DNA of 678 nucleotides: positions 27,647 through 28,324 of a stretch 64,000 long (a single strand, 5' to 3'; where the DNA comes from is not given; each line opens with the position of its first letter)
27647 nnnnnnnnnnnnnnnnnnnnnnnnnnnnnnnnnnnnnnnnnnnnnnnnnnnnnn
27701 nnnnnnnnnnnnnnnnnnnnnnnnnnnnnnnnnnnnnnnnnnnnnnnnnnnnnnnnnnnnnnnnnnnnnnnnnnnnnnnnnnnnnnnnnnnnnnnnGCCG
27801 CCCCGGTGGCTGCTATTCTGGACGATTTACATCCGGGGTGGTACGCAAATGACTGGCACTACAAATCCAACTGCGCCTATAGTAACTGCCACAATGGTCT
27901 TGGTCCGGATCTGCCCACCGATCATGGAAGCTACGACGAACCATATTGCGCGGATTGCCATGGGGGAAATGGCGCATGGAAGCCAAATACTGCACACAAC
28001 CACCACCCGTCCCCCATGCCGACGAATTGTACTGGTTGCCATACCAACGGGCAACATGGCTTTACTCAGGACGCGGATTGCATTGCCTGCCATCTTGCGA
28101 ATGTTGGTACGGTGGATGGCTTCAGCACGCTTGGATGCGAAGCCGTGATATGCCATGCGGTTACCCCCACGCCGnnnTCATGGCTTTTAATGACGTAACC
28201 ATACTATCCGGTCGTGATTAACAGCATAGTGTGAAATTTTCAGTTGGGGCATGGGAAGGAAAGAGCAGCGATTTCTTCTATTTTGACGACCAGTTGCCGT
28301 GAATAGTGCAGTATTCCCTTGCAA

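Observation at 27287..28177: Lipoprotein combining an acidic DT stalk with a compact c3-like multihaem cytochrome module (3 CxxCH + 2 CxxxxCH)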

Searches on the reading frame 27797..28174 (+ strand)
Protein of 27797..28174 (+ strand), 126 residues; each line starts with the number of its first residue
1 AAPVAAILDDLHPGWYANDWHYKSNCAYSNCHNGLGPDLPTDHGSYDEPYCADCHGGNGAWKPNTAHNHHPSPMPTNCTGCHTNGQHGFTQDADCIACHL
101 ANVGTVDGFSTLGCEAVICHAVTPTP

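Call 9: find_homologous_proteins(query=window:27797-28174:+, max_evalue=0.01)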
Query seq(126 aa): 2 candidates shared short words with the query, none scored E <= 0.01.

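Call 18: search_protein_representatives(protein=window:27797-28174:+)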
Query: 126 residues. Proteins with E-value up to 0.001 (for the whole library): 67; up to 1e-10: 2; up to 1e-30: 0. The best 67 are listed.
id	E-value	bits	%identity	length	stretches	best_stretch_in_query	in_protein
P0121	1.7e-17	80.0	42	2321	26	50-101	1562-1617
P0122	3.0e-11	59.8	47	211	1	2-107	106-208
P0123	3.5e-10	56.3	48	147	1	5-106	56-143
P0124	4.4e-10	56.0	42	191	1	2-104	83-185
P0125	4.6e-10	55.9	47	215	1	2-104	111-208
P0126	1.8e-09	54.0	46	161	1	3-107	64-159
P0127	3.0e-09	53.3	39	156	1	21-104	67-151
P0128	3.1e-09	53.2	41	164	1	10-106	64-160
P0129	3.8e-09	52.9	41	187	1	1-104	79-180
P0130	5.4e-09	52.5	49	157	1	20-107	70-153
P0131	2.2e-08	50.5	51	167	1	23-106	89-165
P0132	2.2e-08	50.5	47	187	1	30-106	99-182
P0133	7.2e-08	48.8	45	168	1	6-107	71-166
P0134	9.2e-08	48.5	41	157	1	8-104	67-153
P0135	1.1e-07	48.2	47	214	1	1-110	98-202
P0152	3.1e-06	43.5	44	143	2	46-105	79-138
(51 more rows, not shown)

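Call 26: search_solved_structures(query=A1, max_evalue=1, show_alignments=3)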
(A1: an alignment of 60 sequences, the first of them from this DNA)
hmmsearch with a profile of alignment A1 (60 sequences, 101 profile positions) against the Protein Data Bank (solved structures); distinct sequences matched with E-value up to 1: 43.
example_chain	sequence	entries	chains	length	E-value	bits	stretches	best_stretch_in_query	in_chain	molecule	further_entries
3ov0_A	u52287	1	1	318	4.1e-17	65.5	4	37-90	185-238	Cytochrome c family protein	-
1h29_A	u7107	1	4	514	1.2e-09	41.5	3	20-91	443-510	HIGH-MOLECULAR-WEIGHT CYTOCHROME C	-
3oue_A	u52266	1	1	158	1.4e-09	41.3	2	37-90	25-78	Cytochrome c family protein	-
1gws_A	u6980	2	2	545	1.5e-09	41.2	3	20-91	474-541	HIGH-MOLECULAR-WEIGHT CYTOCHROME C | High-molecular-weight cytochrome c precursor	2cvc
1z1n_X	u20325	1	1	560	2.8e-09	40.3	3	11-93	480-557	sixteen heme cytochrome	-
3ouq_A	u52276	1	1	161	2.2e-06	31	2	32-90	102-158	Cytochrome c family protein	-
2e84_A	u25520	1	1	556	1.4e-05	28.4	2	19-91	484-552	High-molecular-weight cytochrome c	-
1rwj_A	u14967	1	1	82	1.9e-05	28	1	37-90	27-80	Cytochrome c family protein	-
6r2q_A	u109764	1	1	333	5.1e-05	26.6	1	22-96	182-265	Cystathionine beta-synthase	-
1duw_A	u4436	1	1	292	9.5e-05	25.7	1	20-92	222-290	NONAHEME CYTOCHROME C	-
1qo8_A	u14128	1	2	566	0.0016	21.8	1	22-91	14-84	FLAVOCYTOCHROME C3 FUMARATE REDUCTASE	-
19hc_A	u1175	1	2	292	0.0023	21.3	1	21-93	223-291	PROTEIN (NINE-HAEM CYTOCHROME C)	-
6i5b_A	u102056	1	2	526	0.0025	21.2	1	22-79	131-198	Uncharacterized protein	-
1ofw_A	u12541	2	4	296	0.0046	20.3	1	21-93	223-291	NINE-HEME CYTOCHROME C | NINE HEME CYTOCHROME C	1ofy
1aqe_A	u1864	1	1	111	0.018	18.4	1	11-91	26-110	CYTOCHROME C3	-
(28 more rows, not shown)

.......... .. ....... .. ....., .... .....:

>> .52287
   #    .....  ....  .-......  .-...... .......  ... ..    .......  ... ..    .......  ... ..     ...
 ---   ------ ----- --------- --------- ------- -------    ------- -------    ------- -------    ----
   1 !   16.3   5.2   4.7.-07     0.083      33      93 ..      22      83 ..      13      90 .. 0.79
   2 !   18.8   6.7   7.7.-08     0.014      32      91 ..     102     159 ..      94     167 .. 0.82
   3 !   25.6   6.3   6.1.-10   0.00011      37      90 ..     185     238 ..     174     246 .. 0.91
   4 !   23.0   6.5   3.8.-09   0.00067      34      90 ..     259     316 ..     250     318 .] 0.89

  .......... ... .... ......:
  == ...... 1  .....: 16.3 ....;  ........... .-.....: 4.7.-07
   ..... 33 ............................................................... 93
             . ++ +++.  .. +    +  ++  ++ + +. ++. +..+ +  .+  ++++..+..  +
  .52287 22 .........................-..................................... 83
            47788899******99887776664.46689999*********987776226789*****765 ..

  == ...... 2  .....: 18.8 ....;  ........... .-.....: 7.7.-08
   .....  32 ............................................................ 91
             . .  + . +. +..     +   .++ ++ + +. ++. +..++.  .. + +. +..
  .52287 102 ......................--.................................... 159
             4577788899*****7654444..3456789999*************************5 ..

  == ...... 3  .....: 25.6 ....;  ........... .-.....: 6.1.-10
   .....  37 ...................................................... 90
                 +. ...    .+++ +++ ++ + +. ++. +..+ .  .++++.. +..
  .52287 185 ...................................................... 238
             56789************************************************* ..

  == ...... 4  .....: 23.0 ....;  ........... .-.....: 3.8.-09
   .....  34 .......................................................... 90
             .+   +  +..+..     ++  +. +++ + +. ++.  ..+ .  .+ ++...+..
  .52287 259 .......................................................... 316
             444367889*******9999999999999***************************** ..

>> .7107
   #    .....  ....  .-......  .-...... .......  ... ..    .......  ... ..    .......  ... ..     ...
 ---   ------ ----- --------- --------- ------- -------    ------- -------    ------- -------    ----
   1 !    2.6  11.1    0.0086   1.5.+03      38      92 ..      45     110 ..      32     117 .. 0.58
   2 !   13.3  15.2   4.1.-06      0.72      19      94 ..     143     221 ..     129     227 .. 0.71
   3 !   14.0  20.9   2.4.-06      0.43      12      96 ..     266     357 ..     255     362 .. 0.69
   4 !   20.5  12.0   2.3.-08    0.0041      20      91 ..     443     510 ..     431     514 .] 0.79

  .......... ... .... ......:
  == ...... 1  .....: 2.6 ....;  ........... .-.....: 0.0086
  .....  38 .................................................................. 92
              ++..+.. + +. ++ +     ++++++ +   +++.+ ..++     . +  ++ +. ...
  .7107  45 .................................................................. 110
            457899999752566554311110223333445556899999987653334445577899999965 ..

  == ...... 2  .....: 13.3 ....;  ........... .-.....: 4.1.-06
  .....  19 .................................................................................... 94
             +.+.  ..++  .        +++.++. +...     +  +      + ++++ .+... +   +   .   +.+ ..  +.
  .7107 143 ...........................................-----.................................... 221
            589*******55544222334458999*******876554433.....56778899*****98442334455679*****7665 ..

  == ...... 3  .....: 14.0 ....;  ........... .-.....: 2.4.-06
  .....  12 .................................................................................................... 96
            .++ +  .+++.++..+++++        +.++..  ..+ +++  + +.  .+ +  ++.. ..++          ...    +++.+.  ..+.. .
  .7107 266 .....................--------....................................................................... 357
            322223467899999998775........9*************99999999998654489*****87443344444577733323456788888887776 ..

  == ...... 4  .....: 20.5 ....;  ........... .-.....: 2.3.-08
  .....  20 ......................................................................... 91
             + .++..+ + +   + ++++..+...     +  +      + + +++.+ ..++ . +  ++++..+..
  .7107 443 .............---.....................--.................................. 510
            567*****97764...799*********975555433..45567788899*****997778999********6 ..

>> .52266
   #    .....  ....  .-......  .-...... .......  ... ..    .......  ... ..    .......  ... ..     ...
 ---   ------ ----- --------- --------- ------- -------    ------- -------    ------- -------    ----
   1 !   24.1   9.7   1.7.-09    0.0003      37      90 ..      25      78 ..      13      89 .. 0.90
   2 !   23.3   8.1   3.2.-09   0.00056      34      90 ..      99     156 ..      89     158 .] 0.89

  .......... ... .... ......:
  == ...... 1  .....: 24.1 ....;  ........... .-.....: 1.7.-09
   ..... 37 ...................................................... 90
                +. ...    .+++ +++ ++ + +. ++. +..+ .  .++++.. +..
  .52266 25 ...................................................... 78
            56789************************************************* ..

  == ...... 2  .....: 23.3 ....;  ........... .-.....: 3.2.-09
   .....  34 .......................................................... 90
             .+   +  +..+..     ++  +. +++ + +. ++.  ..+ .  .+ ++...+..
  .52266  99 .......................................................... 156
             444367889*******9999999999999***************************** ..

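Call 27: search_protein_families(library=pfam, alignment_id=A1, max_evalue=0.1)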
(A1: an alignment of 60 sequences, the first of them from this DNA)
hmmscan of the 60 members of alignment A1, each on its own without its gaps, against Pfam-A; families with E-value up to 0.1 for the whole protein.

A. member 1, seq(126 aa): 4 families
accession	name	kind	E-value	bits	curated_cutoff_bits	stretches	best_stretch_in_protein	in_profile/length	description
PF14537.11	Cytochrom_c3_2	-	0.0011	19.9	25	1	21-99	2-78/79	Cytochrome c3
PF14522.11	Cytochrome_C7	-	0.011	16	24.8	1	50-99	15-66/67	Cytochrome c7 and related cytochrome c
PF12511.13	DUF3716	-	0.025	14.9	22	1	43-87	7-53/59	Protein of unknown function (DUF3716)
PF02085.21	Cytochrom_CIII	-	0.063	14.1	22.9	0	21-99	28-101/101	Class III cytochrome C family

B. families by the number of members that match (of 60 scanned): 16 families
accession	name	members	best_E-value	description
PF14522.11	Cytochrome_C7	45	1e-06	Cytochrome c7 and related cytochrome c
PF14537.11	Cytochrom_c3_2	33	2e-06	Cytochrome c3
PF02085.21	Cytochrom_CIII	27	2e-05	Class III cytochrome C family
PF09699.15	Paired_CXXCH_1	19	8e-05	Doubled CXXCH motif (Paired_CXXCH_1)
PF22113.1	Mtrc-MtrF_II-IV_dom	3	0.00079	Outer membrane cytochrome MtrC/MtrF-like, domains II/IV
PF13442.11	Cytochrome_CBB3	2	0.0071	Cytochrome C oxidase, cbb3-type, subunit III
PF18509.6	MCR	2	0.021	Magnetochrome domain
PF00684.25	DnaJ_CXXCXGXG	1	0.0049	DnaJ central domain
PF25745.1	Phage_GP58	1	0.008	Bacteriophage GP58 protein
PF12511.13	DUF3716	1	0.025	Protein of unknown function (DUF3716)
PF00034.26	Cytochrom_C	1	0.037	Cytochrome c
PF22705.2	C2-set_3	1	0.045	Butyrophilin subfamily 3 member A2-like, Ig-C domain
PF01197.23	Ribosomal_L31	1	0.066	Ribosomal protein L31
PF12760.12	Zn_ribbon_IS1595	1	0.068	Transposase zinc-ribbon domain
PF07249.18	Cerato-platanin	1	0.073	Cerato-platanin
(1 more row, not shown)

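Call 28: find_related_loci(query=A1, collection=genome_contigs, flank=8000)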
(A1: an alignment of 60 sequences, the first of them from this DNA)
Query A1 (126 aa) in genome_contigs; peptide patterns used: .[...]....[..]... (x = any residue, [..] = any of these).
599 stretches matched a pattern (row limit reached: there are more); 26 encode a relative of the query (tblastn E <= 1e-3); 26 distinct loci.
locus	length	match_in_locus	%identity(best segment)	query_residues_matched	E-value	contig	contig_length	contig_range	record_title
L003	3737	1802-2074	43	7-107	6e-16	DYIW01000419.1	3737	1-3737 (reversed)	MAG TPA_asm: Phycisphaera mikurensis isolate FI88_71_9 Afr_mines_FI88_6229_length_3737_cov_2_482347, whole genome shotgu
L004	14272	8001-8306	37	1-104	2e-14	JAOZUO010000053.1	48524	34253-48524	MAG: Deltaproteobacteria bacterium isolate GMC8.metabat2.102 GMC8_226_length_48524_cov_16.872537, whole genome shotgun s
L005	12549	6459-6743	40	7-107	7e-14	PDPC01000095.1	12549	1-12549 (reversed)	MAG: Proteobacteria bacterium isolate DOLZORAL124_67_5.8 DolZOral124_scaffold_8031, whole genome shotgun sequence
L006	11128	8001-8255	40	5-104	1e-12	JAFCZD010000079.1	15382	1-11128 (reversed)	MAG: Deltaproteobacteria bacterium isolate AB_03_Bin_128 AB_03_Bin_128_scaffold_3039, whole genome shotgun sequence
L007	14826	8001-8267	40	5-106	1e-12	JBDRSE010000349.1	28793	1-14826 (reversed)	MAG: bacterium isolate MEGAHIT-group-3.13 k141_209840, whole genome shotgun sequence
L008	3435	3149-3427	38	4-101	1e-12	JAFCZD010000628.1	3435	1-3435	MAG: Deltaproteobacteria bacterium isolate AB_03_Bin_128 AB_03_Bin_128_scaffold_70996, whole genome shotgun sequence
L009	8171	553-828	37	7-111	4e-12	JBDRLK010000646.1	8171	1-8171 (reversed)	MAG: Pseudomonadota bacterium isolate MEGAHIT-group-1.774 k141_8674440, whole genome shotgun sequence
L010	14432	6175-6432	39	7-105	8e-12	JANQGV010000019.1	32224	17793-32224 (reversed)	MAG: Thermodesulfobacteriota bacterium isolate PL23b_bin.63 k99_378125, whole genome shotgun sequence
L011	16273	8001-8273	36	7-107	9e-12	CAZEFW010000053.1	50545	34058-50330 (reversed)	MAG TPA_asm: uncultured Myxococcales bacterium isolate SRP077602_co5_47 genome assembly, contig: NODE_3228_length_50545_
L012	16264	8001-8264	40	7-107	2e-11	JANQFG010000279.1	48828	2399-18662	MAG: bacterium isolate PL23a_bin.76 k99_6171254, whole genome shotgun sequence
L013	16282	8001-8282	38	5-107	2e-11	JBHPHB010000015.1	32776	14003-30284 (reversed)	Spirochaetota bacterium isolate SAG AM-311-O03 NODE_15_length_32776_cov_29.780111, whole genome shotgun sequence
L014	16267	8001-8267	37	3-106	6e-11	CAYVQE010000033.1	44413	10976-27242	MAG TPA_asm: uncultured Myxococcales bacterium isolate SRP141376_co4_87 genome assembly, contig: NODE_1487_length_44413_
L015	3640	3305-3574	41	3-107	8e-11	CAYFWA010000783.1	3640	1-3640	MAG TPA_asm: uncultured Myxococcales bacterium isolate ERP107533_co1_80 genome assembly, contig: NODE_36283_length_3640_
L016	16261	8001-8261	37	4-102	2e-10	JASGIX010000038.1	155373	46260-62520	MAG: Polyangiaceae bacterium isolate 5N375 JMF-2111-06-0005.ont.bin.375_37, whole genome shotgun sequence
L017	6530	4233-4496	35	6-106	8e-10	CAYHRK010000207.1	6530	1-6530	MAG TPA_asm: uncultured Vicinamibacterales bacterium isolate ERP119705_co14_214 genome assembly, contig: NODE_20508_leng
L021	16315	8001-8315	34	10-126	4e-9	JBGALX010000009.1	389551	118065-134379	MAG: Myxococcaceae bacterium isolate MAG_AAO_H10.48 AAOH10-48_opera_contig_92, whole genome shotgun sequence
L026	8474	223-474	36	5-106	5e-6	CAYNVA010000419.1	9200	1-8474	MAG TPA_asm: uncultured Thermodesulfobacteriota bacterium isolate binchicken_co255_249 genome assembly, contig: k141_139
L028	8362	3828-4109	30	7-104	2e-5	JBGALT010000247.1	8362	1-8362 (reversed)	MAG: Sandaracinaceae bacterium isolate MAG_AAO_H10.10 AAOH10-10_opera_contig_20981, whole genome shotgun sequence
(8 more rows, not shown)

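Call 30: predict_structure(alignment_id=A1)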
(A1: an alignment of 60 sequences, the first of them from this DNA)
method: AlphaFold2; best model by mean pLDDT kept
length: 126 residues; sequences in the alignment: 60
mean_pLDDT: 69.8   pTM: 0.65
mean pLDDT of the five models: 69.8, 66.1, 64.2, 62.1, 52.0
residues with pLDDT >= 90: 5; 70-90: 67; 50-70: 35; < 50: 19
segments of 3 or more residues with pLDDT < 50: 110-126
pLDDT, mean of each block of 10 residues (from residue 1): 69 60 60 66 80 81 79 74 84 89 73 42 40
secondary structure, 60 per line:
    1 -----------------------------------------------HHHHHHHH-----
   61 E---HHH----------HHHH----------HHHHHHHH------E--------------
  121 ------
elements in order: H48-55 H78-81 H92-99

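Call 42: fold_search(model_id=the predicted structure, library=pdb)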
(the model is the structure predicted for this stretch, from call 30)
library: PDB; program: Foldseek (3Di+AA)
matches with E <= 10: 0; with E <= 0.001: 0
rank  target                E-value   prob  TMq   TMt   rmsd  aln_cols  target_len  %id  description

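Call 51: search_protein_families(library=ncbifam, proteins=[P0126, P0130, P0152], max_evalue=0.01)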
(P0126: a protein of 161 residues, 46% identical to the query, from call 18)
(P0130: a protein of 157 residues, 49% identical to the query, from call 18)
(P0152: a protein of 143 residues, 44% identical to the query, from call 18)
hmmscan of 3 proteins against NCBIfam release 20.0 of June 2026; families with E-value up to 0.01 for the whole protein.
P0126 (161 aa): 1 family
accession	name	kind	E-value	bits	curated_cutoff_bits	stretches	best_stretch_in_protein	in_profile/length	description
TIGR04257.1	nanowire_3heme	domain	0.0014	18.7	40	1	93-151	16-74/75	c(7)-type cytochrome triheme domain-containing protein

P0130 (157 aa): 2 families
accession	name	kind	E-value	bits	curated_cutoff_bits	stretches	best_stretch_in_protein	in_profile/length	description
NF045784.1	9HemeCytC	equivalog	0.00071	19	640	1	88-149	264-323/328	nine-heme cytochrome c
NF045713.1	CxxCH_16_HmcA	equivalog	0.0055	15.3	400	1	78-145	476-538/541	sulfate respiration complex hexadecaheme cytochrome HmcA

P0152 (143 aa): 1 family
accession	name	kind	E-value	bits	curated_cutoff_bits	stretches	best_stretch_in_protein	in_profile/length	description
TIGR04257.1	nanowire_3heme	domain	0.00099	19.2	40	1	76-132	20-74/75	c(7)-type cytochrome triheme domain-containing protein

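Call 57: find_homologous_proteins(query=A1, max_evalue=0.00001)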
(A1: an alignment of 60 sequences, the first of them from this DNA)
Query A1 (60 sequences) (126 aa, profile of the alignment): 62 proteins with E <= 0.00001 among 741 candidates.
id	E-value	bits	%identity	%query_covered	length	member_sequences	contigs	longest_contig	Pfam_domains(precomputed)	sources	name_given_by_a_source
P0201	6.4e-42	160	30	82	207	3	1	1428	PF14537.12,PF14522.12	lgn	-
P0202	1.4e-40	155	37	80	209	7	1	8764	PF14537.12,PF14522.12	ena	-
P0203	5.3e-37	144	33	82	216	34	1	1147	-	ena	-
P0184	1.6e-35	139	38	82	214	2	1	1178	-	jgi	-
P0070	5.6e-30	121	42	90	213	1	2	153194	-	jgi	jgi:hypothetical protein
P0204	2.6e-28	116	34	82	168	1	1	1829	-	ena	-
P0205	2.8e-28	116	35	81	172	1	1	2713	-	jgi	jgi:hypothetical protein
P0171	3.0e-28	116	38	80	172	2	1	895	PF14522.12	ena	-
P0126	3.2e-28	116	43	84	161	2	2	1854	-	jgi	jgi:hypothetical protein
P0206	9.9e-28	114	49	54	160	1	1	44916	-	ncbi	-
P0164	1.8e-27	113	40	81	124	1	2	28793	-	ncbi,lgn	ncbi:MAG: hypothetical protein ABI333_27415 [bacterium]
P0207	3.1e-27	112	40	80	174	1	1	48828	-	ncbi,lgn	-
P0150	4.3e-27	112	44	70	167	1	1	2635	PF14522.12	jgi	jgi:hypothetical protein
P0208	4.6e-27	112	41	50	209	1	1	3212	-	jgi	jgi:hypothetical protein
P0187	4.9e-27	112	37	81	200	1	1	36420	-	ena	-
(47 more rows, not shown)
